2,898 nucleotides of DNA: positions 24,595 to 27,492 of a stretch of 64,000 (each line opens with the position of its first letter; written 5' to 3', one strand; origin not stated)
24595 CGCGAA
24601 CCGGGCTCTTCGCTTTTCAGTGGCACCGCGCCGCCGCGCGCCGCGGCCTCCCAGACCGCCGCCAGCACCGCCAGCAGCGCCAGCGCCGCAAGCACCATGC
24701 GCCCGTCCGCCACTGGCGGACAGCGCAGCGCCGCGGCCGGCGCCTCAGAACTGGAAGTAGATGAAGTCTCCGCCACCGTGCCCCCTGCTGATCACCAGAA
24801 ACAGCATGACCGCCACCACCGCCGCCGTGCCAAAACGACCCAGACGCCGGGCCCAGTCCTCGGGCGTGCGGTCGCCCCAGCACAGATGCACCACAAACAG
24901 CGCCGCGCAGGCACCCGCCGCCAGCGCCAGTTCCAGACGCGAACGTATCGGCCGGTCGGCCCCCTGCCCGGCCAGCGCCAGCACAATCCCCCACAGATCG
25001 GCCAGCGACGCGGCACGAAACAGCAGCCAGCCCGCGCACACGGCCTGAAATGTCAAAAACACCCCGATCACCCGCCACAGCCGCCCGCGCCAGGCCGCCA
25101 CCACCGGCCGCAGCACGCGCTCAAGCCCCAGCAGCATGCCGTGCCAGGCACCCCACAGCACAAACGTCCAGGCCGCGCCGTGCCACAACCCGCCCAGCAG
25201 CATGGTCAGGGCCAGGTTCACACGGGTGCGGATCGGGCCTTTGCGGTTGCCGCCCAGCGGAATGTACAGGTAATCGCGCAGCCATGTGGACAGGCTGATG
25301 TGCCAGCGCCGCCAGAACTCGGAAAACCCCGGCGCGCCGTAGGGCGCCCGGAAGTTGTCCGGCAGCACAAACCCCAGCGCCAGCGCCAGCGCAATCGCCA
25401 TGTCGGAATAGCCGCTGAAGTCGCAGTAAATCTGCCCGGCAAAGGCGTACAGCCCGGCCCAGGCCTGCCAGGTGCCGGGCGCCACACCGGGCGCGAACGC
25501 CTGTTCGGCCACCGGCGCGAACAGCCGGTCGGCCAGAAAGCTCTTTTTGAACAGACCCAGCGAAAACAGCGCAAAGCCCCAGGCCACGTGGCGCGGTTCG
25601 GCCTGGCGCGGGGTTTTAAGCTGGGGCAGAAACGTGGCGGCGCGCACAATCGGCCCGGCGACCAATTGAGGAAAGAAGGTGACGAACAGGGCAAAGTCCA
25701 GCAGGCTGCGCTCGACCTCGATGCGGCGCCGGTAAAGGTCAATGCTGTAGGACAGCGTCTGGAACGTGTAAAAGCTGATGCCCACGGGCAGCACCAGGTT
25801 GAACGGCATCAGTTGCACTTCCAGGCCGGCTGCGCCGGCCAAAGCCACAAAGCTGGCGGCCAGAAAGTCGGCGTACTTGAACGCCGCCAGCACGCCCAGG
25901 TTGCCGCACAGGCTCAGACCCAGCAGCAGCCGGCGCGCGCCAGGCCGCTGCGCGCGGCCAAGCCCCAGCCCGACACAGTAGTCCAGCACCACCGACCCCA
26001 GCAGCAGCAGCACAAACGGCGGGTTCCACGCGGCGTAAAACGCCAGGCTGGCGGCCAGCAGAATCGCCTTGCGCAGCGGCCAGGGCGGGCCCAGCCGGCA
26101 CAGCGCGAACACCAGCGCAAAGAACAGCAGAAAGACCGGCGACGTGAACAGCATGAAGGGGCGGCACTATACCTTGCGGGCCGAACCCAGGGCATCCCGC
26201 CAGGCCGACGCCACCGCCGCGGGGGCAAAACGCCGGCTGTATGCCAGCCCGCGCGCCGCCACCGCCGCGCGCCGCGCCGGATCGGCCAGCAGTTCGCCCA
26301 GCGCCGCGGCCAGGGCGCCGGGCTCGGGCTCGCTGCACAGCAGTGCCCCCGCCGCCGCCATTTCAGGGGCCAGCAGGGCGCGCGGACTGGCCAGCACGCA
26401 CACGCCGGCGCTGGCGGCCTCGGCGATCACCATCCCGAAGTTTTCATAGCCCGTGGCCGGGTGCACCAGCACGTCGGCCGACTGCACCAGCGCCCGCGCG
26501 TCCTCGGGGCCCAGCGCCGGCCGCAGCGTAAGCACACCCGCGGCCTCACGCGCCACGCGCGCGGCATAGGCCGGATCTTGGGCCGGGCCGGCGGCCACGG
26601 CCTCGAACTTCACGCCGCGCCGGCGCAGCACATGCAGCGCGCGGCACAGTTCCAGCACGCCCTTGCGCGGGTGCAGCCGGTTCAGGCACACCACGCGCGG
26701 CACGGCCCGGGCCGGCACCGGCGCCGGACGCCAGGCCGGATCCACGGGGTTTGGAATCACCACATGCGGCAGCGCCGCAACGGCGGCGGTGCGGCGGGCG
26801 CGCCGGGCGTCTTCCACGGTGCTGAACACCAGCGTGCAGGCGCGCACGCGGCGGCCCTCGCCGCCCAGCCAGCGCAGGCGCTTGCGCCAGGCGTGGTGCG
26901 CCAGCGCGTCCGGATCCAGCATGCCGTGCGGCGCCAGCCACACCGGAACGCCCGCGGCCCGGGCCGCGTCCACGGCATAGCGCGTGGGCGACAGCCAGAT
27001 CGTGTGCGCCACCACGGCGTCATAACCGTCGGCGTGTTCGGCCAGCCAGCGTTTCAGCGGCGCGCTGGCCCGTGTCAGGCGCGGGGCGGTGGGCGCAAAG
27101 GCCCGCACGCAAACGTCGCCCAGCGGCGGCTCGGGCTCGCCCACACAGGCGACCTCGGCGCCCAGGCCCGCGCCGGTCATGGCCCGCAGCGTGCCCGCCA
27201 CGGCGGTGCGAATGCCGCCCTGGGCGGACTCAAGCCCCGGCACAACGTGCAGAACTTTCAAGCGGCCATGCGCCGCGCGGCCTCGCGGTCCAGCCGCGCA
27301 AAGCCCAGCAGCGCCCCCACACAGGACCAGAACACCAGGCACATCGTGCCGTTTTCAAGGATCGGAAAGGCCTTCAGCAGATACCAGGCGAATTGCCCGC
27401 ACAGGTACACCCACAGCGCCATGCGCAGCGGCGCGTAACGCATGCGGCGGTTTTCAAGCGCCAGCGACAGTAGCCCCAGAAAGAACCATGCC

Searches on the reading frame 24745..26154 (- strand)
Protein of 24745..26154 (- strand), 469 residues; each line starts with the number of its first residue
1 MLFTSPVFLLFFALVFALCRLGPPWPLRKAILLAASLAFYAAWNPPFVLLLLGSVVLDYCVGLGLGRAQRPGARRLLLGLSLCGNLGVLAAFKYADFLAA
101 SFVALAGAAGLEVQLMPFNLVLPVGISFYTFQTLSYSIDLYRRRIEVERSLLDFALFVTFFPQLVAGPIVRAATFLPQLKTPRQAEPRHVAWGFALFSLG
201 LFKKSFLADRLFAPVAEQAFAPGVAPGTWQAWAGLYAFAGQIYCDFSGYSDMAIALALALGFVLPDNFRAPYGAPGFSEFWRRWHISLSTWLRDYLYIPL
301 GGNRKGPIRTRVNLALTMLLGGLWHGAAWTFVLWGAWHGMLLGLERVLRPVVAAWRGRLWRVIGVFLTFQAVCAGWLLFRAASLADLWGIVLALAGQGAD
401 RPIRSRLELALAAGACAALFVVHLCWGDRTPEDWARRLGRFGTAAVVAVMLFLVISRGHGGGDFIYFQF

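Call 71: search_protein_families(library=pfam, proteins=[window:24745-26154:-], max_evalue=0.00001)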
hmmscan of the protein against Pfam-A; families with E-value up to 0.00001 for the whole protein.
window:24745-26154:- (469 aa): 1 family
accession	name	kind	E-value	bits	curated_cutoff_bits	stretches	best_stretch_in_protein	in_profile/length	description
PF03062.24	MBOAT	-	4.8e-31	108.7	27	1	150-371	80-320/337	MBOAT, membrane-bound O-acyltransferase family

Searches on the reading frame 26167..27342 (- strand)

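Call 71: search_protein_families(library=pfam, proteins=[window:26167-27342:-], max_evalue=0.00001)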
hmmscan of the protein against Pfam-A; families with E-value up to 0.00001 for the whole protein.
window:26167-27342:- (391 aa): 4 families
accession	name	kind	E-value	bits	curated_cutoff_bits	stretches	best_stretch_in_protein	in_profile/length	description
PF13692.12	Glyco_trans_1_4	-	3e-18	66.9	27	1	215-354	2-142/142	Glycosyl transferases group 1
PF00534.26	Glycos_transf_1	-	1e-17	64.7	26.4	1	215-363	16-167/172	Glycosyl transferases group 1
PF13439.12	Glyco_transf_4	-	5.4e-09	36.7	28.5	1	42-203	2-169/170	Glycosyltransferase Family 4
PF13524.12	Glyco_trans_1_2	-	9.5e-06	26.1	25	0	236-367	6-127/144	Glycosyl transferase-like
